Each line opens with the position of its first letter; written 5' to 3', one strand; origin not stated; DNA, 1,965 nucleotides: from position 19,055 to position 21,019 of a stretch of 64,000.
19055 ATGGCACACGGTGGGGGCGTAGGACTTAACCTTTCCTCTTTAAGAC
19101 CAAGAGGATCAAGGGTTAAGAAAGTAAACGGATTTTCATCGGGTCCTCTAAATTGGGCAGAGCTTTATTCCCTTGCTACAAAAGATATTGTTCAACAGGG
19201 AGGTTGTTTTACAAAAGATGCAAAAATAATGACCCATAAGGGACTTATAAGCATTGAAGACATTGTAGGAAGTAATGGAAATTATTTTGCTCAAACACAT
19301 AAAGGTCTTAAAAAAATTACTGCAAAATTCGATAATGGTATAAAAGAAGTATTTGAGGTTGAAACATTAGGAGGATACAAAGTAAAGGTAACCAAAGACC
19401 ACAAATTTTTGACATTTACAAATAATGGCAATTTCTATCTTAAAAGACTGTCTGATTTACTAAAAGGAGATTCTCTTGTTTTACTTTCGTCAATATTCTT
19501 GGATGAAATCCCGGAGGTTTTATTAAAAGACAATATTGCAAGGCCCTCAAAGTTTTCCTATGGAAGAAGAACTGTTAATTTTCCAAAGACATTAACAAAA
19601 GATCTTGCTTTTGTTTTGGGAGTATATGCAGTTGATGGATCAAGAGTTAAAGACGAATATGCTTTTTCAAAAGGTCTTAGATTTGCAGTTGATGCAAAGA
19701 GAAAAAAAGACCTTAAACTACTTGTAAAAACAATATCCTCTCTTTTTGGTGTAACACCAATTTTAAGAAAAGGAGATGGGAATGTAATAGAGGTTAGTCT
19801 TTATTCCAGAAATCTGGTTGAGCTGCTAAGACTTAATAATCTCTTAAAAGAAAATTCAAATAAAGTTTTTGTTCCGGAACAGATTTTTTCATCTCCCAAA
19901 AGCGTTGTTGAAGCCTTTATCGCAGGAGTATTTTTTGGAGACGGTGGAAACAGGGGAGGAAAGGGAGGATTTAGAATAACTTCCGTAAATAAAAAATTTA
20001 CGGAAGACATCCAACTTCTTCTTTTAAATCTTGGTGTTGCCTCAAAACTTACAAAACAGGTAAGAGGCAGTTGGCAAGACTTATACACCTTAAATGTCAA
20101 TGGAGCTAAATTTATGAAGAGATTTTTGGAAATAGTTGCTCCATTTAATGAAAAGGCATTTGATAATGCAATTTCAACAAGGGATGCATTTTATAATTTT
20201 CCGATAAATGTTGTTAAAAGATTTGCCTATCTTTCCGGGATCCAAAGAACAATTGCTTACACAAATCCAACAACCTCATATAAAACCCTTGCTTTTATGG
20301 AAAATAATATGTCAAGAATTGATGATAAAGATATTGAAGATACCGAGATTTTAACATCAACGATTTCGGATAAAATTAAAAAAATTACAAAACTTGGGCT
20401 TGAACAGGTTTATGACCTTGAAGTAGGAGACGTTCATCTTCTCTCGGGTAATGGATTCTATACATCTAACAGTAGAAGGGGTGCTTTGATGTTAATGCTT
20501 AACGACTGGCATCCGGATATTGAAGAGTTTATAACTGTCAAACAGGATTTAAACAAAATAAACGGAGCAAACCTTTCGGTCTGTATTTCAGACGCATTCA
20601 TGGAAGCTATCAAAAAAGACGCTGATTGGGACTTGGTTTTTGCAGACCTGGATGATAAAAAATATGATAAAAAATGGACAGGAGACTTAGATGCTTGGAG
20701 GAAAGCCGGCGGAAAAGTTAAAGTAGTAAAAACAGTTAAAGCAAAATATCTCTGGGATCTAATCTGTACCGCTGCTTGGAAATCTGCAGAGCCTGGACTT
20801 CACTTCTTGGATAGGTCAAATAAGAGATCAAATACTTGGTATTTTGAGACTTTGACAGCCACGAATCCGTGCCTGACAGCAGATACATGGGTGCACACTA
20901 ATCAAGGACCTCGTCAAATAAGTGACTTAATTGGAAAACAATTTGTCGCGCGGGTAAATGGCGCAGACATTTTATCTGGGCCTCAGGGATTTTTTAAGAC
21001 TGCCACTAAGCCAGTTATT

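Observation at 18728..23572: Class II RNR (NrdJ) carrying two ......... inteins, one splitting the catalytic NPCGE motif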

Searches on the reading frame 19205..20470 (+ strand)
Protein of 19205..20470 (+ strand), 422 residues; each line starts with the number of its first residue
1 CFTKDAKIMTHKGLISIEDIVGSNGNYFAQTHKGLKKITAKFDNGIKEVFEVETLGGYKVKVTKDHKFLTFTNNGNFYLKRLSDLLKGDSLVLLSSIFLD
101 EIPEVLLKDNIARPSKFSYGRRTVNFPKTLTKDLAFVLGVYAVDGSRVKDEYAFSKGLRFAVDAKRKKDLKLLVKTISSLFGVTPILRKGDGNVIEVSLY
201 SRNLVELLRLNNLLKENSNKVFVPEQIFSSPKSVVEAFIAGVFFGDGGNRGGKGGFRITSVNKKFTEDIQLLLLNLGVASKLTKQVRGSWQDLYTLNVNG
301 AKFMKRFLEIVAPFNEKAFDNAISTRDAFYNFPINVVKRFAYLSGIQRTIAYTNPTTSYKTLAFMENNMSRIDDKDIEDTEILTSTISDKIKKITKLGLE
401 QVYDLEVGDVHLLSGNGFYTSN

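Call 5: search_protein_families(library=ncbifam, proteins=[window:19205-20470:+], max_evalue=0.01)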
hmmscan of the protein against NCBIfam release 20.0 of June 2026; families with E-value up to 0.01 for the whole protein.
window:19205-20470:+ (422 aa): 9 families
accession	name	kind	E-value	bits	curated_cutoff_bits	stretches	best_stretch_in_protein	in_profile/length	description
NF005852.0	PRK07773.1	equivalog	4.3e-17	61.7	780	2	212-416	589-820/886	replicative DNA helicase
NF011418.0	PRK14845.1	equivalog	6e-11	40.8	756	1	50-353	94-343/1049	translation initiation factor IF-2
NF006207.0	PRK08332.1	equivalog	4.6e-10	37.4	2400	1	43-286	942-1147/1684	vitamin B12-dependent ribonucleotide reductase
TIGR01445.1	intein_Nterm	domain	9.7e-10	39.3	24.5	1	1-70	1-83/83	intein N-terminal splicing region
NF011491.0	PRK14898.1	equivalog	2.4e-09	35.8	783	1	48-312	151-408/860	DNA-directed RNA polymerase subunit A''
NF038098.1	GyrA_w_intein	exception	1.1e-08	33.5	1850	1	203-306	304-410/1232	intein-containing DNA gyrase subunit A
NF011287.0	PRK14698.1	equivalog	7.1e-08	30.9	1238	1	47-300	310-550/1017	V-type ATP synthase subunit A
NF011303.0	PRK14715.1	equivalog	5.1e-06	23.8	1585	1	114-283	1099-1263/1627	DNA-directed DNA polymerase II large subunit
NF038162.1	RtcB_rel_intein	exception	0.00077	17.5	1150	0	1-92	95-188/961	intein-containing RtcB family protein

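Call 6: search_protein_families(library=pfam, proteins=[window:19205-20470:+], max_evalue=0.1)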
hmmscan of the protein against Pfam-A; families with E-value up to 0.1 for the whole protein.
window:19205-20470:+ (422 aa): 3 families
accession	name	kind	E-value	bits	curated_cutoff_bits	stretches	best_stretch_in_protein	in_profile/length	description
PF14890.11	Intein_splicing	-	1.2e-14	54.9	35.8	1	28-412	28-145/155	Intein splicing domain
PF14528.11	LAGLIDADG_3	-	2.1e-14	54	22.5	1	234-311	2-81/82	LAGLIDADG-like domain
PF05204.19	Hom_end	-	0.033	14.8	21.1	0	223-304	2-90/110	Homing endonuclease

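Call 7: search_solved_structures(query=window:19205-20470:+, max_evalue=0.01, show_alignments=2)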
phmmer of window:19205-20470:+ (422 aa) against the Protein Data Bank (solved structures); distinct sequences matched with E-value up to 0.01: 6.
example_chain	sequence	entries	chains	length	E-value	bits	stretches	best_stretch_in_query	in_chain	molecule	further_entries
7qsu_A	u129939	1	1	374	1.7e-09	40.5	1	48-302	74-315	V-ATPase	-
7qss_A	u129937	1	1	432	2.5e-09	40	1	48-302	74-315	V-type ATP synthase alpha chain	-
1dq3_A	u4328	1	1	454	5.5e-09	38.9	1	170-313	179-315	ENDONUCLEASE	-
2cw7_A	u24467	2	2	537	2.3e-05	26.9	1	188-280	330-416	Endonuclease PI-PkoII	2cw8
4o1r_A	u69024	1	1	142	0.00039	22.9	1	15-93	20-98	Replicative DNA helicase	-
7qil_A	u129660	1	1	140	0.008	18.6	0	5-71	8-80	DnaE intein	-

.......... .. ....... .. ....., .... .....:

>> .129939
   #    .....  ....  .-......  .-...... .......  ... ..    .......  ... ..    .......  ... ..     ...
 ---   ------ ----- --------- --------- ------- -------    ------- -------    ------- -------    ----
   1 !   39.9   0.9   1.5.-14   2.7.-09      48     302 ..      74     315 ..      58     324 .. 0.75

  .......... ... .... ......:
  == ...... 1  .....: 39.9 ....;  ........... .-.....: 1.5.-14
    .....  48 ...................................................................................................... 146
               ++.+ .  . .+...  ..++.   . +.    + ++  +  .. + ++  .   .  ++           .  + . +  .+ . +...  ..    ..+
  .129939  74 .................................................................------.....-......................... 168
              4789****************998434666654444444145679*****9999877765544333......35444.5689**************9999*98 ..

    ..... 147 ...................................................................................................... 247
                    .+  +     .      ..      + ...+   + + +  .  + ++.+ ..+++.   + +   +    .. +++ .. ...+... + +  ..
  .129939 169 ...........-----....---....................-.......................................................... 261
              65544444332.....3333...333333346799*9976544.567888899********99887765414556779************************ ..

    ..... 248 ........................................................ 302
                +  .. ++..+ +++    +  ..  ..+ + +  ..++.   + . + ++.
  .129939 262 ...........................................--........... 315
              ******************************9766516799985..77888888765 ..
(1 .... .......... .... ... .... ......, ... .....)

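Call 27: find_homologous_proteins(query=window:19205-20470:+, max_evalue=0.00001)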
Query window:19205-20470:+ (422 aa): 7 proteins with E <= 0.00001 among 8000 candidates.
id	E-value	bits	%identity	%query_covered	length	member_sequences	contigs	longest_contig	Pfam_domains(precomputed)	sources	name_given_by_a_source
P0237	5.4e-143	495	53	100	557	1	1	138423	PF02867.21,PF14528.12,PF14890.12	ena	-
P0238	1.0e-142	494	53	100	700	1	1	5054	PF02867.21,PF00317.27,PF14528.12,PF14890.12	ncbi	ncbi:MAG: LAGLIDADG family homing endonuclease, partial [Microgenomates group bacterium]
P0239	3.3e-91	325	53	70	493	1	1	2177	PF02867.21,PF00317.27,PF14528.12,PF14890.12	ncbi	-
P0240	4.0e-67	245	55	52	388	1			PF02867.21,PF14528.12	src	-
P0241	2.5e-40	157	33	100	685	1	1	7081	PF05204.20,PF02867.21,PF00317.27,PF14528.12,PF14890.12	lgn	-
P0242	2.2e-18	85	39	22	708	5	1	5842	PF02867.21,PF00317.27,PF13403.12,PF14890.12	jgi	-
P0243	5.3e-6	44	73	10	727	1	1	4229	PF02867.21,PF12637.15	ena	-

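Call 47: predict_structure(alignment_id=A1)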
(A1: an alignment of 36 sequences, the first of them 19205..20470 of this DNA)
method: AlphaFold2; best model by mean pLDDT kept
length: 422 residues; sequences in the alignment: 36
mean_pLDDT: 92.4   pTM: 0.92
mean pLDDT of the five models: 92.4, 92.0, 90.9, 90.6, 90.3
residues with pLDDT >= 90: 336; 70-90: 74; 50-70: 12; < 50: 0
segments of 3 or more residues with pLDDT < 50: none
pLDDT, mean of each block of 10 residues (from residue 1): 95 96 94 93 97 97 97 94 97 92 93 65 83 97 89 82 94 96 92 92 89 89 96 98 95 92 96 96 91 95 95 95 89 92 91 87 94 94 94 98 91 92 72
secondary structure, 60 per line:
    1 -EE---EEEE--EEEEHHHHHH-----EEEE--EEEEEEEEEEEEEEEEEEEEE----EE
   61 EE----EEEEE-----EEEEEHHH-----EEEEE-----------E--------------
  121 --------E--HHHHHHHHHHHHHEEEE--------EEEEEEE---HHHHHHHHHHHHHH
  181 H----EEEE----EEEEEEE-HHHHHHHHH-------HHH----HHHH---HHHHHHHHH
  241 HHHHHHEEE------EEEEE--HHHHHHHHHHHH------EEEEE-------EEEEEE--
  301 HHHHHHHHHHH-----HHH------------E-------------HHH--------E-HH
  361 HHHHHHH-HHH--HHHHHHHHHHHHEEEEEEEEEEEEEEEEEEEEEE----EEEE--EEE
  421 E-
elements in order: E7-10 E13-16 H17-22 E28-31 E34-54 E59-62 E67-71 E77-81 E90-94 H132-144 E145-148 E157-163 H167-181 E186-189 E194-200 H202-210 H225-228 H232-246 E247-249 E256-260 H263-274 E281-285 E293-298 H301-311 H359-367 H374-385 E386-407 E412-415 E418-421

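Call 50: fold_search(model_id=the predicted structure, library=pdb)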
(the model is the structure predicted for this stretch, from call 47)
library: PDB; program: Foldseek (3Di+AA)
matches with E <= 10: 690; with E <= 0.001: 102
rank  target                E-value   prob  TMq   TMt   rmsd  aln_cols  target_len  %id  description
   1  7qss                  3.9e-24  1.00  0.70  0.68   6.8       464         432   19  Crystal structure of homing endonuclease-associated TliVMA intein (C1A) (released 2022-03-30)
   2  7qsu                  8.5e-22  1.00  0.60  0.69   7.1       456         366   17  Crystal structure of homing endonuclease-associated TliVMA intein (C1A, d333-339) (released 2022-03-30)
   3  1dq3                  6.4e-21  1.00  0.62  0.58  10.0       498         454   18  CRYSTAL STRUCTURE OF AN ARCHAEAL INTEIN-ENCODED HOMING ENDONUCLEASE PI-PFUI (released 2000-07-05)
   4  2cw7                  1.6e-19  1.00  0.63  0.51   9.8       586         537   15  Crystal structure of intein homing endonuclease II (released 2006-04-18)
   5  7qst                  4.5e-18  1.00  0.60  0.69   6.5       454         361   18  Crystal structure of homing endonuclease-associated PhoVMA intein (C1A) (released 2022-03-30)
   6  1ef0_A                2.1e-12  1.00  0.51  0.51  19.5       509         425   12  CRYSTAL STRUCTURE OF PI-SCEI MINIPRECURSOR (released 2000-06-07)
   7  1vde_A                6.4e-12  1.00  0.51  0.50  20.2       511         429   12  PI-SCEI, A HOMING ENDONUCLEASE WITH PROTEIN SPLICING ACTIVITY (released 1998-04-08)
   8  1vde_B                1.5e-11  1.00  0.54  0.54   7.6       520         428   11  PI-SCEI, A HOMING ENDONUCLEASE WITH PROTEIN SPLICING ACTIVITY (released 1998-04-08)
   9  1jva_B                4.0e-10  1.00  0.52  0.51  18.0       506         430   11  CRYSTAL STRUCTURE OF THE VMA1-DERIVED ENDONUCLEASE BEARING THE N AND C EXTEIN PROPEPTIDES (released 2002-08-29)
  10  1lws_A                4.8e-10  1.00  0.48  0.48  13.3       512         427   11  Crystal structure of the intein homing endonuclease PI-SceI bound to its recognition sequence (released 2002-09-27)
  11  1um2_B                5.3e-10  1.00  0.49  0.50  13.2       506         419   11  Crystal Structure of the Vma1-Derived Endonuclease with the Ligated Extein Segment (released 2004-09-22)
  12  1lwt_A                1.1e-09  1.00  0.50  0.47  11.2       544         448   10  Crystal structure of the intein homing endonuclease PI-SceI bound to its substrate DNA (Ca2+ free) (released 2002-09-27)
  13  1dfa                  1.2e-09  1.00  0.48  0.50  12.9       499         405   11  CRYSTAL STRUCTURE OF PI-SCEI IN C2 SPACE GROUP (released 1999-12-08)
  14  1um2_A                1.5e-09  1.00  0.52  0.52   9.5       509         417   12  Crystal Structure of the Vma1-Derived Endonuclease with the Ligated Extein Segment (released 2004-09-22)
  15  1jva_A                7.0e-09  1.00  0.49  0.48  12.4       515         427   11  CRYSTAL STRUCTURE OF THE VMA1-DERIVED ENDONUCLEASE BEARING THE N AND C EXTEIN PROPEPTIDES (released 2002-08-29)
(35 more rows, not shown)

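Call 66: find_related_loci(query=A3, collection=genome_contigs, flank=1500)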
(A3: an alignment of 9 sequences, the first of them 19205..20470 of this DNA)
Query A3 (422 aa) in genome_contigs; peptide patterns used: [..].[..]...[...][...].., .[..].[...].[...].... (x = any residue, [..] = any of these).
161 stretches matched a pattern; 87 encode a relative of the query (tblastn E <= 1e-3); the best 80 are kept; 80 distinct loci.
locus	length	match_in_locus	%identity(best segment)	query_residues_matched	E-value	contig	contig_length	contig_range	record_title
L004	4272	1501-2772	60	1-422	3e-158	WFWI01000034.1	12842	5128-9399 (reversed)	MAG: Candidatus Microgenomates bacterium isolate S141_128 k151_179471, whole genome shotgun sequence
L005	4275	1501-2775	52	1-422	2e-146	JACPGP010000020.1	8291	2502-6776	MAG: Candidatus Levyibacteriota bacterium isolate NC_groundwater_391_Ag_B-0.1um_40_33 GD18-4_B1_scaffold_743363, whole g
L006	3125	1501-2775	53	1-422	7e-145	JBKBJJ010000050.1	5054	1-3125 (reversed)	MAG: Microgenomates group bacterium isolate 21I_055.bin.7 NODE_50_length_5054_cov_4.218405, whole genome shotgun sequenc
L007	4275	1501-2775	53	1-422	2e-139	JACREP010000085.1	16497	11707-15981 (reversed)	MAG: Candidatus Gottesmanbacteria bacterium isolate NC_groundwater_1702_Pr3_B-0.1um_50_12 SR-2_scaffold_141_2404205, who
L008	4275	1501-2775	52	1-422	5e-136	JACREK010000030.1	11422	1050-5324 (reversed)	MAG: Candidatus Gottesmanbacteria bacterium isolate NC_groundwater_1697_Pr3_B-0.1um_39_16 SR-2_scaffold_141_659397, whol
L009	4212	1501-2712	47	1-422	3e-130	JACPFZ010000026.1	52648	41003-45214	MAG: Candidatus Gottesmanbacteria bacterium isolate NC_groundwater_374_Ag_B-0.1um_46_9 GD18-4_B1_scaffold_660170, whole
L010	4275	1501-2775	50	1-422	6e-126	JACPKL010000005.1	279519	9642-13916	MAG: Candidatus Daviesbacteria bacterium isolate NC_groundwater_493_Ag_S-0.1um_36_17 S35_SO-1_scaffold_124290, whole gen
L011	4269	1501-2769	65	1-422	0e+0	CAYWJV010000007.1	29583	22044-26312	MAG TPA_asm: uncultured Gammaproteobacteria bacterium isolate binchicken_co387_50 genome assembly, contig: NODE_1149_len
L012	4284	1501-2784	37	1-422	5e-77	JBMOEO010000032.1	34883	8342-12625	MAG: Phototrophicaceae bacterium isolate Deming_bin.12 contig2463, whole genome shotgun sequence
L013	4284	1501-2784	38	1-422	2e-74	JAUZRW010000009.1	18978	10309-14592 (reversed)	MAG: Anaerolineae bacterium isolate GS19_ROV16_BS04-AMOR20_M1477 AMOR20_M1477_contig9, whole genome shotgun sequence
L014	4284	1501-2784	35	1-422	3e-74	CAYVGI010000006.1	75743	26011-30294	MAG TPA_asm: uncultured Anaerolineaceae bacterium isolate SRP128890_co1_263 genome assembly, contig: NODE_564_length_757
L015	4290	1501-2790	37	1-422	5e-74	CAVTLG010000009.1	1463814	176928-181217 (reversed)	MAG: uncultured Chloroflexia bacterium isolate MFD06714.bin.2.100 genome assembly, contig: contig_48245, whole genome sh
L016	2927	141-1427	37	1-422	4e-74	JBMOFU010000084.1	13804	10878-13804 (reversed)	MAG: Phototrophicaceae bacterium isolate Deming_bin.258 contig12678, whole genome shotgun sequence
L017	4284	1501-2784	36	1-422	1e-73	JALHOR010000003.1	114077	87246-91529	MAG: Anaerolineae bacterium isolate bin.171_sub c_000000001080, whole genome shotgun sequence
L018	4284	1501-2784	36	1-422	3e-73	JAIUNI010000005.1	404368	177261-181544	MAG: Chloroflexota bacterium isolate ANAER1 spades-bin.52~NODE_81_length_404368_cov_4.71385, whole genome shotgun sequen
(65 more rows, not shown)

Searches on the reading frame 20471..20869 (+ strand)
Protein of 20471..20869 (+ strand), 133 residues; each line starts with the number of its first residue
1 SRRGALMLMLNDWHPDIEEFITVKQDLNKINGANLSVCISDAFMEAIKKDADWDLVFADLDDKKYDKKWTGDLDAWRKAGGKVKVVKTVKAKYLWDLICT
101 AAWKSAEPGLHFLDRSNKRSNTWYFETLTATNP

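Call 57: search_protein_families(library=ncbifam, proteins=[window:20471-20869:+], max_evalue=0.001)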
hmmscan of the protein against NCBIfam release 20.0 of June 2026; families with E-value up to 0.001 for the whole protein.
seq(133 aa): 17 families
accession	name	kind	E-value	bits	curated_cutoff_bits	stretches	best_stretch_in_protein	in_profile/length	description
TIGR02504.1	NrdJ_Z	equivalog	1.3e-35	123.1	399.95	1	1-133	154-281/606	adenosylcobalamin-dependent ribonucleoside-diphosphate reductase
NF005991.0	PRK08115.1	equivalog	1.6e-30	105.8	854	2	29-133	365-478/858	vitamin B12-dependent ribonucleotide reductase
NF006417.0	PRK08665.1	equivalog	7e-28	97.3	961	1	2-133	170-279/759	vitamin B12-dependent ribonucleotide reductase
NF005401.0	PRK06948.1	subfamily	2.1e-20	72.9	906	1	1-133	167-291/604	ribonucleotide reductase-like protein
NF005010.0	PRK06406.1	subfamily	8e-20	70.7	1125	1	2-133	325-435/771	vitamin B12-dependent ribonucleotide reductase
TIGR02506.1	NrdE_NrdA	equivalog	1.8e-18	66.4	341.05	1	2-122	155-281/616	ribonucleoside-diphosphate reductase subunit alpha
NF005122.0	PRK06556.1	equivalog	7.2e-15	53.8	859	2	32-133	287-366/960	vitamin B12-dependent ribonucleotide reductase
NF005736.0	PRK07562.1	equivalog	1.7e-14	52.4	1737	1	33-123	397-465/1222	vitamin B12-dependent ribonucleotide reductase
NF006577.0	PRK09102.1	equivalog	1.9e-12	46.2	620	1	2-120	166-266/604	ribonucleoside-diphosphate reductase subunit alpha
NF005544.0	PRK07207.1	equivalog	2.4e-10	38.9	965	1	2-122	447-576/965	ribonucleoside-diphosphate reductase subunit alpha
NF006207.0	PRK08332.1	equivalog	8.1e-10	36.6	2400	1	2-120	745-844/1684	vitamin B12-dependent ribonucleotide reductase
NF006279.0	PRK08447.1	equivalog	5e-09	35.1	1082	1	2-121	289-413/789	ribonucleoside-diphosphate reductase subunit alpha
NF005101.0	PRK06539.1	equivalog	2.9e-08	32.2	988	1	3-120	301-427/822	ribonucleoside-diphosphate reductase subunit alpha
NF009029.0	PRK12365.1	equivalog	6.2e-07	27.7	1350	1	2-122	530-659/1046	ribonucleoside-diphosphate reductase subunit alpha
NF006665.0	PRK09209.1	equivalog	3.3e-06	25.7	1057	1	2-56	310-368/761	ribonucleoside-diphosphate reductase subunit alpha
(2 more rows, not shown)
